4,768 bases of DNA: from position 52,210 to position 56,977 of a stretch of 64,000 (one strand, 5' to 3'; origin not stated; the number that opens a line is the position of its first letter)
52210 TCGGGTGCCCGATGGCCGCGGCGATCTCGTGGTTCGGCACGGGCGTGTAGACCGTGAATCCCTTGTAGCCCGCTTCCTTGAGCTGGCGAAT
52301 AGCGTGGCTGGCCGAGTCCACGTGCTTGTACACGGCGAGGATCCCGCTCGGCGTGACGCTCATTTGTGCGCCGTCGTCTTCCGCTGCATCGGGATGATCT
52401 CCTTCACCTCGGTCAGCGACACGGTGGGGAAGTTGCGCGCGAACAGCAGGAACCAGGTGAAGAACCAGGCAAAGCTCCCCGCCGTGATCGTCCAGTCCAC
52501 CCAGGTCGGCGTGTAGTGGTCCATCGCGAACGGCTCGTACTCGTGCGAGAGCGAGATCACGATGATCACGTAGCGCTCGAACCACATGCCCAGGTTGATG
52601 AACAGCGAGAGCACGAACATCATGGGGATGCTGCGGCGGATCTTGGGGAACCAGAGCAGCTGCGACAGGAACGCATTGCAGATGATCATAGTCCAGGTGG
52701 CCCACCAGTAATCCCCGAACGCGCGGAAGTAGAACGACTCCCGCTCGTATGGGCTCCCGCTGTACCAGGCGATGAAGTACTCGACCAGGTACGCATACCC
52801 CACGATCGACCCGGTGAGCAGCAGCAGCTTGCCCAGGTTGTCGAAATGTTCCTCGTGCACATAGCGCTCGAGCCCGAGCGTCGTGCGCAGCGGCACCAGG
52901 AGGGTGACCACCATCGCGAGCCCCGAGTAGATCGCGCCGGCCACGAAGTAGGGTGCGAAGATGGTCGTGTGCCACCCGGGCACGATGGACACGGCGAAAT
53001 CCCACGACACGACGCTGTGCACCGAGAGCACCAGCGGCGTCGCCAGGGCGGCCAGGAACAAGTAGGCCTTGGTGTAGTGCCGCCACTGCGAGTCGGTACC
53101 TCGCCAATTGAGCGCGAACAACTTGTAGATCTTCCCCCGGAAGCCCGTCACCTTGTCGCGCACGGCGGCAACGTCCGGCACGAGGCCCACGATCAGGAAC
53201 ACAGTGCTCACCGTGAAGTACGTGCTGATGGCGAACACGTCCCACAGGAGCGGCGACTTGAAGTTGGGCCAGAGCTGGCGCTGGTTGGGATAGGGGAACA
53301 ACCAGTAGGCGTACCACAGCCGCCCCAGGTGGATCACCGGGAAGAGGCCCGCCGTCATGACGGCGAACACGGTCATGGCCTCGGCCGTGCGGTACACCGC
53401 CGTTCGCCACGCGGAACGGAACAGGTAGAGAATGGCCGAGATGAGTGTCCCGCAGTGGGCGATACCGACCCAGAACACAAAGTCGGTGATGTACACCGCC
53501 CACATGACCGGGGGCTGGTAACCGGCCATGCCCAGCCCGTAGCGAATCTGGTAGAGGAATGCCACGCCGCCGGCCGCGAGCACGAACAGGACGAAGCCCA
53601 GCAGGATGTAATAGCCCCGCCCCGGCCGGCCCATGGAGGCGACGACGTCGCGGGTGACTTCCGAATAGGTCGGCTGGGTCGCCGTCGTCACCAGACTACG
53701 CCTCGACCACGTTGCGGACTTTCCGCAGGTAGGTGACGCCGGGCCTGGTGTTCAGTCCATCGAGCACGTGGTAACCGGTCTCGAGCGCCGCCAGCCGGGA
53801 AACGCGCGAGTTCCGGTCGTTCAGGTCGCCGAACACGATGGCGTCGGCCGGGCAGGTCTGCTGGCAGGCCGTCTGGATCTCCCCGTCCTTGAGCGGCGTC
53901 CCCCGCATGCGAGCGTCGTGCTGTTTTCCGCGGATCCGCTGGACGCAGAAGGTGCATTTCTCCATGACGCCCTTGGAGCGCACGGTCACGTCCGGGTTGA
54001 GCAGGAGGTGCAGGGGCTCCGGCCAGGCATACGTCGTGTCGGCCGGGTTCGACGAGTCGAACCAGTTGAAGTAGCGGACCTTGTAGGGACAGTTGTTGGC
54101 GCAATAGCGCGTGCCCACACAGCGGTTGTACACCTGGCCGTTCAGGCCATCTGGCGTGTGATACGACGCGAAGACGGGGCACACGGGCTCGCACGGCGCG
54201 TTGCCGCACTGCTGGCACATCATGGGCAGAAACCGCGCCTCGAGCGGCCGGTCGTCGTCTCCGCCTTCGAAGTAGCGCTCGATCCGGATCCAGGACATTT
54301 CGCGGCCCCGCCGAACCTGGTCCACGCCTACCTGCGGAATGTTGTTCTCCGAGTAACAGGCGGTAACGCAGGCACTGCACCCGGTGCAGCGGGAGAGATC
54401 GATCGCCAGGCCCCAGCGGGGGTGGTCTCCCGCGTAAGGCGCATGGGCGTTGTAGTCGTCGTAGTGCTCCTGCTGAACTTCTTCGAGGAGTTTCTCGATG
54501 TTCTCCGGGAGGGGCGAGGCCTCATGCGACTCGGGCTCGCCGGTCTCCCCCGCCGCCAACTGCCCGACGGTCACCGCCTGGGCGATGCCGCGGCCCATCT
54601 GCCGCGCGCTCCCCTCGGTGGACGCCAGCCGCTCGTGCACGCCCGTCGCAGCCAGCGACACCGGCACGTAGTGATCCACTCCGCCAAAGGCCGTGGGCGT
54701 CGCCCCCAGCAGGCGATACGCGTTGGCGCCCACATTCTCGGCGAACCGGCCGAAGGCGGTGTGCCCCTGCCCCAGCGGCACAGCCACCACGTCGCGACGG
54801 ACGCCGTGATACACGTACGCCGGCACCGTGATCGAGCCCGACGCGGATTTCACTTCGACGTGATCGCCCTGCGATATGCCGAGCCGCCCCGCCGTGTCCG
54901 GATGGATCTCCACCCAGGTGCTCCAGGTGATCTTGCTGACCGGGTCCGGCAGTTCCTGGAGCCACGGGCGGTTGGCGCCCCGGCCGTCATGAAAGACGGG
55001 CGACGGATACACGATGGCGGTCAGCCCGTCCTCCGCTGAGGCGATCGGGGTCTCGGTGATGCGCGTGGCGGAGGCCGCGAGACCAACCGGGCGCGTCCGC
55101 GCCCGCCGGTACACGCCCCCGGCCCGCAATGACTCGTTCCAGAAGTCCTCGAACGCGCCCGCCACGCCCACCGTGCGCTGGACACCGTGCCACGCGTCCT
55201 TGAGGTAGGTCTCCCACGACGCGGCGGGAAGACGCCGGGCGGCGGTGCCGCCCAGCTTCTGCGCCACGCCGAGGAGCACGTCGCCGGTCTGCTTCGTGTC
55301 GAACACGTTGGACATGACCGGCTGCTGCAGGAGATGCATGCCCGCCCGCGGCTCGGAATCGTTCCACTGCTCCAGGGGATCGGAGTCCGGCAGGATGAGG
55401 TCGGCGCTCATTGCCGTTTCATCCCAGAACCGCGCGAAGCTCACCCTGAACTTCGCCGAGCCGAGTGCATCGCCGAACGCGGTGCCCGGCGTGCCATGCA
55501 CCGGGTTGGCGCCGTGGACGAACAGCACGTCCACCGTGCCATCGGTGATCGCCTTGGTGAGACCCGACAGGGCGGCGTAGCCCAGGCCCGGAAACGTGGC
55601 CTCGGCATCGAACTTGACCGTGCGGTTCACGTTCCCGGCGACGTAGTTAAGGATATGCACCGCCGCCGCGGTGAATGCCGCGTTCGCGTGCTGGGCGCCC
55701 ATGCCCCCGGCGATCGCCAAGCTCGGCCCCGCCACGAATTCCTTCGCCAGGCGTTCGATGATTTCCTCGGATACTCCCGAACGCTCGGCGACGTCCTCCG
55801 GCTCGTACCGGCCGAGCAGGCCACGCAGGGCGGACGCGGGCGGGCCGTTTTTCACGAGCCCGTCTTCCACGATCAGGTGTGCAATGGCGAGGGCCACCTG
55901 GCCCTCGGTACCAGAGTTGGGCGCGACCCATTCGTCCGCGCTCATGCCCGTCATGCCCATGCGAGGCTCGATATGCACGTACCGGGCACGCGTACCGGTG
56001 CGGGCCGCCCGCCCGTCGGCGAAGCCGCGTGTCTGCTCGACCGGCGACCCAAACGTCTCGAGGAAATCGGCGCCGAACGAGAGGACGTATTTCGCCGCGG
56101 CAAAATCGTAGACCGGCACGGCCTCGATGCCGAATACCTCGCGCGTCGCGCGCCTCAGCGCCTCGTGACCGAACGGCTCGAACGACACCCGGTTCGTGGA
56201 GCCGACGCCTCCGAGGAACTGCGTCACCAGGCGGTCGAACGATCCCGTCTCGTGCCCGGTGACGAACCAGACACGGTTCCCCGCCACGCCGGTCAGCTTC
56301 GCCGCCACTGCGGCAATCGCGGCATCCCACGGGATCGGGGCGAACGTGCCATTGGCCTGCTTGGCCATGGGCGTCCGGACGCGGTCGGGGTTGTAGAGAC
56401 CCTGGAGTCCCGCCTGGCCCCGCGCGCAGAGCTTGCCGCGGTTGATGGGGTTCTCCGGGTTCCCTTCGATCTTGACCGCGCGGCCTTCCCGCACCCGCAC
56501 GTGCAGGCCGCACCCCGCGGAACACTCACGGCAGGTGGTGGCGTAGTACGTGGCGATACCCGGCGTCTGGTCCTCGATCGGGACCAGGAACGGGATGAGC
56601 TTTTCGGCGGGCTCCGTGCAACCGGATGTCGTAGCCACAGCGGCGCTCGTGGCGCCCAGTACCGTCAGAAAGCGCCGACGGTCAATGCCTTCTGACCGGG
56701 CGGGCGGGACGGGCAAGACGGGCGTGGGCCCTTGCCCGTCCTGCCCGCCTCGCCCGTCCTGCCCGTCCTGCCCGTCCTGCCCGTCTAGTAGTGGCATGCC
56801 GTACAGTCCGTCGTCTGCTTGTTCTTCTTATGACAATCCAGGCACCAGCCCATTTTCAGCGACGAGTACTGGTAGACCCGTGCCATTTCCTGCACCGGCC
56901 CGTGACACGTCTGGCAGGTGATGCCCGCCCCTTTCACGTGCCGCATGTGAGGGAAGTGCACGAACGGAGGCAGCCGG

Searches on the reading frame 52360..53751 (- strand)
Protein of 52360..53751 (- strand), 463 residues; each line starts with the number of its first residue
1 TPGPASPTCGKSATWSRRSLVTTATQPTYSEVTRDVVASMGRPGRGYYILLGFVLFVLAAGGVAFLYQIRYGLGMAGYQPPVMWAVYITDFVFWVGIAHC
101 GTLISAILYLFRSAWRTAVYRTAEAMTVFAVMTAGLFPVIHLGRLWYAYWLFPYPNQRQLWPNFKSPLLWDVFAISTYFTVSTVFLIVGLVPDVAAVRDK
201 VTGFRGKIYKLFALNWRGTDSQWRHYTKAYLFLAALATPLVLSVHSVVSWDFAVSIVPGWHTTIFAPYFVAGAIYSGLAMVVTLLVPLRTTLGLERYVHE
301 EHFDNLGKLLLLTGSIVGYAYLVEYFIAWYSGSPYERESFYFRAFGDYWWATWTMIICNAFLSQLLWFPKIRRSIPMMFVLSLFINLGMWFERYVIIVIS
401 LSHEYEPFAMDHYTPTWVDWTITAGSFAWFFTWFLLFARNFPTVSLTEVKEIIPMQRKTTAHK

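Call 93: search_protein_families(library=pfam, proteins=[window:52360-53751:-], max_evalue=0.00001)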
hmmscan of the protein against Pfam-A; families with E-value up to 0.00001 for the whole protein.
window:52360-53751:- (463 aa): 1 family
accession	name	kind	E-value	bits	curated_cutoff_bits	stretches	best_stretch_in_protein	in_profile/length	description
PF03916.19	NrfD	-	5.8e-24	85.7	25.8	1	79-399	6-307/313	Polysulphide reductase, NrfD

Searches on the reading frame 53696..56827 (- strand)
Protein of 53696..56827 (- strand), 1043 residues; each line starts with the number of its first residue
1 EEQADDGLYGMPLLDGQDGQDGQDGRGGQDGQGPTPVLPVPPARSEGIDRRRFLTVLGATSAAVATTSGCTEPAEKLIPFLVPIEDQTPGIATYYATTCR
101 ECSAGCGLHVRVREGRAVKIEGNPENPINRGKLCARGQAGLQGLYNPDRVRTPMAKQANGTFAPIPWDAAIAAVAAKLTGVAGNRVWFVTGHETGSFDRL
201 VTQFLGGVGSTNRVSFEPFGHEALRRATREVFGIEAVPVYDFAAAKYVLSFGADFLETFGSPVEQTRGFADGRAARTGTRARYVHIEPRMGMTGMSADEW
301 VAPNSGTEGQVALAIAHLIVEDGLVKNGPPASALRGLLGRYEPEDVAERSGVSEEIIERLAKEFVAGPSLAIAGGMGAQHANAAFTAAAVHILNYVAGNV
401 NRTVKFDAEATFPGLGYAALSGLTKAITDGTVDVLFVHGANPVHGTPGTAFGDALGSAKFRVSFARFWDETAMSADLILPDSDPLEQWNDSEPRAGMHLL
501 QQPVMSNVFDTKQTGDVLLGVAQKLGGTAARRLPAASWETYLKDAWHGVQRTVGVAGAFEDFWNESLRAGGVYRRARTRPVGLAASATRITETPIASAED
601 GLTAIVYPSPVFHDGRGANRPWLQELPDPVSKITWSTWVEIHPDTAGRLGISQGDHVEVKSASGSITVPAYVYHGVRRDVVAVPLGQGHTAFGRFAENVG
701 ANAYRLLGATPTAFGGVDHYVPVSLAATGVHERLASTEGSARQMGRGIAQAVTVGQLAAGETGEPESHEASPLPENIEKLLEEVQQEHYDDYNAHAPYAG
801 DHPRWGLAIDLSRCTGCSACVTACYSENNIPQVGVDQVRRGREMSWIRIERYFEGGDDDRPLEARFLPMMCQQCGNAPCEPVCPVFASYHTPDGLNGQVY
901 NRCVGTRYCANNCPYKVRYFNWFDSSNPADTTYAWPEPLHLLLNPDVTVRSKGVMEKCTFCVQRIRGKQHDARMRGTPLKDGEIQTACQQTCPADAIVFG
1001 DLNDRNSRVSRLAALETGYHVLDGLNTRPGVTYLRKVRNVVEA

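Call 93: search_protein_families(library=pfam, proteins=[window:53696-56827:-], max_evalue=0.00001)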
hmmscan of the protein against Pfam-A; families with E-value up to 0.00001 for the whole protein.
window:53696-56827:- (1043 aa): 6 families
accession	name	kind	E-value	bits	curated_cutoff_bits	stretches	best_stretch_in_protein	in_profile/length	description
PF00384.28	Molybdopterin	-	8.2e-18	65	24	1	149-487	1-316/353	Molybdopterin oxidoreductase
PF04879.21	Molybdop_Fe4S4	-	5.4e-17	62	22.7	1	94-146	3-55/55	Molybdopterin oxidoreductase Fe4S4 domain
PF01568.27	Molydop_binding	-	6.7e-14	52.3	26.8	1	637-703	30-91/110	Molydopterin dinucleotide binding domain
PF12838.12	Fer4_7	-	7.3e-12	46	27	1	813-885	1-50/52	4Fe-4S dicluster domain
PF13247.11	Fer4_11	-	3.1e-06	27.7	26.2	1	864-922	3-63/100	4Fe-4S dicluster domain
PF13187.11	Fer4_9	-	3.1e-06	27.6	27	0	813-885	1-49/52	4Fe-4S dicluster domain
